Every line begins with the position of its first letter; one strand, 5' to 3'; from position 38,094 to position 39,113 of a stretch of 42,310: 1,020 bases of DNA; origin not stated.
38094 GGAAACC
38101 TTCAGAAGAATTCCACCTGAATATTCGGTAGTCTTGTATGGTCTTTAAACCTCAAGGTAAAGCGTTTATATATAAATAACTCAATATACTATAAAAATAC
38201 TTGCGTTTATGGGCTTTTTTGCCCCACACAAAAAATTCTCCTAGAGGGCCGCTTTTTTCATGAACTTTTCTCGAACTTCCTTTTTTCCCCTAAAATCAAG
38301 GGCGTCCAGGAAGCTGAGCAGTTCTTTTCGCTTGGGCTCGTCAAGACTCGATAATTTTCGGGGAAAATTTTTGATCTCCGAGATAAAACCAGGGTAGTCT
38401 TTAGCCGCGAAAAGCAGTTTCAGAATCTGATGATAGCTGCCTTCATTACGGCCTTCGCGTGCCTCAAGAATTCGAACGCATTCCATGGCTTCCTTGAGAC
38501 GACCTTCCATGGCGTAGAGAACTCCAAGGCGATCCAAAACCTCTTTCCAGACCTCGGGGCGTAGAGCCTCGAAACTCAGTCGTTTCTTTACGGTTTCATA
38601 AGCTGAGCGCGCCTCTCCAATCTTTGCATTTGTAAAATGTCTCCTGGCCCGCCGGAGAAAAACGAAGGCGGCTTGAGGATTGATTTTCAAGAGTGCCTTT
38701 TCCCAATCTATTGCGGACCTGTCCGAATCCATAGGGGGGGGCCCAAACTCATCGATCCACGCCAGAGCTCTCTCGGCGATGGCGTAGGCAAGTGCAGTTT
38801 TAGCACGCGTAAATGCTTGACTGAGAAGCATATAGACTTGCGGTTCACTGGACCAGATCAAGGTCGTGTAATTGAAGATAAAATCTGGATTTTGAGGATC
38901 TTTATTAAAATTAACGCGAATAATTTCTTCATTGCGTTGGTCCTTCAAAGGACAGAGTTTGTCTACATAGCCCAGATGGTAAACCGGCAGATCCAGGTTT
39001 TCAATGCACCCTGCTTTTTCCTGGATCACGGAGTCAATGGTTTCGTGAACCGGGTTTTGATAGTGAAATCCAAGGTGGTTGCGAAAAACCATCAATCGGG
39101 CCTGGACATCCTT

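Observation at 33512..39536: Duplicated flagellin plus GT2-TPR cassette: candidate dedicated flagellin glycosyltransferases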

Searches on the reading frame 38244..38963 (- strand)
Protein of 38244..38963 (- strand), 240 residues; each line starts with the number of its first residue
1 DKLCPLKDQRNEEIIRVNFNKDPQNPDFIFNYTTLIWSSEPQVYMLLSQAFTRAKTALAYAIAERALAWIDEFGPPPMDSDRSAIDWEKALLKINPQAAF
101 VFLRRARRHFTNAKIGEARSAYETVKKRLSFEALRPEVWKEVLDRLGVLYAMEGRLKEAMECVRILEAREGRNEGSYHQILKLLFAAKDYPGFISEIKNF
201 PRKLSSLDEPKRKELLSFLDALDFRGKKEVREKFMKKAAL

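Call 58: search_solved_structures(query=A2, max_evalue=0.01, show_alignments=0)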
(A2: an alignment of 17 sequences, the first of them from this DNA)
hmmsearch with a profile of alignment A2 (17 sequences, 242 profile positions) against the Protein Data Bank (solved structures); distinct sequences matched with E-value up to 0.01: 24.
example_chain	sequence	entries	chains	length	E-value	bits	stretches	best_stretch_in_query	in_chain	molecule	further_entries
9qhb_A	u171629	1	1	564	2.2e-34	122.1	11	83-199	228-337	Engineered tetratricopeptide repeat protein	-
8bu0_A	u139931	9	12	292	1.6e-21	80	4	80-199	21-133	Consensus tetratricopeptide repeat protein | Crystal structure of an 8-repeat consensus TPR superhelix with Zinc. | Monomer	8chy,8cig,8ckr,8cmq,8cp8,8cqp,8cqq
9qhc_A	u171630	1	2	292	2.1e-21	79.6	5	81-199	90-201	Engineered tetratricopeptide repeat protein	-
7obi_A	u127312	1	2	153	5.4e-09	39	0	122-166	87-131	CTPR-rv4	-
8ch0_A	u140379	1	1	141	2.8e-08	36.6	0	80-124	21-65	Consensus tetratricopeptide repeat protein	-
2fo7_A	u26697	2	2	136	4.3e-08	36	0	91-125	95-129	SYNTHETIC CONSENSUS TPR PROTEIN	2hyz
3kd7_A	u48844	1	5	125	2.3e-06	30.4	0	141-199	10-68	CTPR390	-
2wqh_A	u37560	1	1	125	6.8e-06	28.8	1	140-199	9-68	CTPR3Y3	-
8bd7_A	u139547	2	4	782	1e-05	28.3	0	79-166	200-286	IFT88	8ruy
1na0_A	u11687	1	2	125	2.2e-05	27.2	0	140-199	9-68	designed protein CTPR3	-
1e96_B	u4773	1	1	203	0.00011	24.8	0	134-199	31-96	NEUTROPHIL CYTOSOL FACTOR 2 (NCF-2) TPR DOMAIN, RESIDUES 1-203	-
1wm5_A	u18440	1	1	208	0.00012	24.7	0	134-199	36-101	Neutrophil cytosol factor 2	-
1hh8_A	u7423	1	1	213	0.00014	24.5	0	133-199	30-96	NEUTROPHIL CYTOSOL FACTOR 2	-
7msk_A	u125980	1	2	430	0.00025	23.7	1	5-174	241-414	Glyco_trans_2-like domain-containing protein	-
8ump_A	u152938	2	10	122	0.0004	23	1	106-199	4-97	T33-ml35-redesigned-TPR-domain-fold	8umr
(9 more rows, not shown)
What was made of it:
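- On GmaR-like GT2-TPR flagellin glycosyltransferases: The C-terminal profile hits consensus TPR proteins at E 2e-34 to 2e-21 (call 58).
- Checked: A profile of the C-terminal halves hits consensus TPR proteins at E 2e-34 to 2e-21 (call 58).
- The C-terminal profile hits consensus TPR proteins (call 58).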
